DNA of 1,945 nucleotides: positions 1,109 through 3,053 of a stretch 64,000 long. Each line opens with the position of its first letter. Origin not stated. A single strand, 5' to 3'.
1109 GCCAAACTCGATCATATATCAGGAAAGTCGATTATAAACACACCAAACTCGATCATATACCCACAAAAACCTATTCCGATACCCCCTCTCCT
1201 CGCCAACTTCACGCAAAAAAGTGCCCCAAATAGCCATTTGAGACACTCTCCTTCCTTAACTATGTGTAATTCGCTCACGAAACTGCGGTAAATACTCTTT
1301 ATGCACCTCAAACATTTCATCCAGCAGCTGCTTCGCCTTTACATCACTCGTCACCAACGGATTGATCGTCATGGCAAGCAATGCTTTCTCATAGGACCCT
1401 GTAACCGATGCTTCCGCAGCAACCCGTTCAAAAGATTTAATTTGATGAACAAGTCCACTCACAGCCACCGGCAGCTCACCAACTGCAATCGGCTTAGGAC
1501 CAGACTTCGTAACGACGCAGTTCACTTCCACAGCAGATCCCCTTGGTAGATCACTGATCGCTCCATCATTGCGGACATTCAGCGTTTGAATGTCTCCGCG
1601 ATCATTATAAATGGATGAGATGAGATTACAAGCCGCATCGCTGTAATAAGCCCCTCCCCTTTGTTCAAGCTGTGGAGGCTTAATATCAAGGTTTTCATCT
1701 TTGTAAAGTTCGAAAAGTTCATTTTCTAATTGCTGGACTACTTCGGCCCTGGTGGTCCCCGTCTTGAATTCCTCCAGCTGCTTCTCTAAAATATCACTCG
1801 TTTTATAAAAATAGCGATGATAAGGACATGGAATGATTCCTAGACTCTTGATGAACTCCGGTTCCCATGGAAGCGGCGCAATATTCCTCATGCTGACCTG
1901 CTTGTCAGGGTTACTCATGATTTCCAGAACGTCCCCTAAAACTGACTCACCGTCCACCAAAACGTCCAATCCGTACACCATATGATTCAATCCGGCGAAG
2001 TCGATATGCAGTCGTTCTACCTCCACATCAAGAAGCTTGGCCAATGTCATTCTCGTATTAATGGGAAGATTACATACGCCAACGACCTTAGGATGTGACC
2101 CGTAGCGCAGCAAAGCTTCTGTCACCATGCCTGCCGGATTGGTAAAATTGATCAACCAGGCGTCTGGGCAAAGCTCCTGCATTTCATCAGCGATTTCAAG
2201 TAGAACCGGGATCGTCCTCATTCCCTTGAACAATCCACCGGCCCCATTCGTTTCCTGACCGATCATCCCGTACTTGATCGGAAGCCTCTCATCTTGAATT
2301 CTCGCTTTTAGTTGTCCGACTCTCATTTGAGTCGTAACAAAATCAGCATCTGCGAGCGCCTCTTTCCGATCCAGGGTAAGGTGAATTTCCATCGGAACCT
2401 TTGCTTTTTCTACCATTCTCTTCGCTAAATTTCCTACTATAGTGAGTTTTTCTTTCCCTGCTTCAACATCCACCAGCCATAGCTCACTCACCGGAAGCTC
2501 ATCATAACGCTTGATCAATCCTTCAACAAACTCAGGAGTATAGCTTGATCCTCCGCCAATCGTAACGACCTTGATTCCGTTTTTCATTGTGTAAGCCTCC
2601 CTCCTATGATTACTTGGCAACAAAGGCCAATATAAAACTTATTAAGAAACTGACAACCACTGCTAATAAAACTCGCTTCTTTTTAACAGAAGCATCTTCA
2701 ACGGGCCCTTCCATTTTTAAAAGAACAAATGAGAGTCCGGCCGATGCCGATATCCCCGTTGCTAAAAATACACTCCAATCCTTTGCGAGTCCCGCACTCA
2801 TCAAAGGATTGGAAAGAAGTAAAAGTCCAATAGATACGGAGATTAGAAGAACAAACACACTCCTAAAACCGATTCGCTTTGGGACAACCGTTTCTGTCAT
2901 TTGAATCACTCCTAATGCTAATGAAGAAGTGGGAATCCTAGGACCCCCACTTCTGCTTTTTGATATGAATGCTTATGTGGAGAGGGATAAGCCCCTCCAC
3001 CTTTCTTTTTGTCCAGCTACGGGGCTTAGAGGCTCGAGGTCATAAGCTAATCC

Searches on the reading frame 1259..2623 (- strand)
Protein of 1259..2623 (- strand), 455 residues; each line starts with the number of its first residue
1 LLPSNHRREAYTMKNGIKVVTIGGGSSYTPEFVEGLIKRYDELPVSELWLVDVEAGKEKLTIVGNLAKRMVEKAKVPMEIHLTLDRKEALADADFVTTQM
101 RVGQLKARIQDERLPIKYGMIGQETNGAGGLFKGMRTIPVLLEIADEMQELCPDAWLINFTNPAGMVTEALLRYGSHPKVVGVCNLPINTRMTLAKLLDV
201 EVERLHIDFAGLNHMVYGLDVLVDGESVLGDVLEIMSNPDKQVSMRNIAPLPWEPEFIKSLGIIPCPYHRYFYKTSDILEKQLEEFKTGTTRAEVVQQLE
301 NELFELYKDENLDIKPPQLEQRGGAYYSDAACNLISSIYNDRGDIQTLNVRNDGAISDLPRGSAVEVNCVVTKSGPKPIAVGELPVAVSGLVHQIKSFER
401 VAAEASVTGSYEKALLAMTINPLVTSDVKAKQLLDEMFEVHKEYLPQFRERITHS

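Call 35: search_protein_families(library=pfam, proteins=[window:1259-2623:-], max_evalue=0.01)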
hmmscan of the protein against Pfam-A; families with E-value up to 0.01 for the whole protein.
window:1259-2623:- (455 aa): 2 families
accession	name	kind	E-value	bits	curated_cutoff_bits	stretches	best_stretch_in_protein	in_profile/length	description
PF02056.22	Glyco_hydro_4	-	2.4e-69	233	23.2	1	18-199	1-182/183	Family 4 glycosyl hydrolase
PF11975.13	Glyco_hydro_4C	-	8.5e-61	206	24.1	1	209-424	1-211/211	Family 4 glycosyl hydrolase C-terminal domain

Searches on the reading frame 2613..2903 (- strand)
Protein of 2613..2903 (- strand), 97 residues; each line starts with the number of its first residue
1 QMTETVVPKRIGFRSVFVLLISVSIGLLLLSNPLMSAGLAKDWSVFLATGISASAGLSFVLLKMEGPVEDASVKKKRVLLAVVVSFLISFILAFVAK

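Call 35: search_protein_families(library=pfam, proteins=[window:2613-2903:-], max_evalue=0.01)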
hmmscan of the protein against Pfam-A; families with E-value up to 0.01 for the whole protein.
window:2613-2903:- (97 aa): 0 families
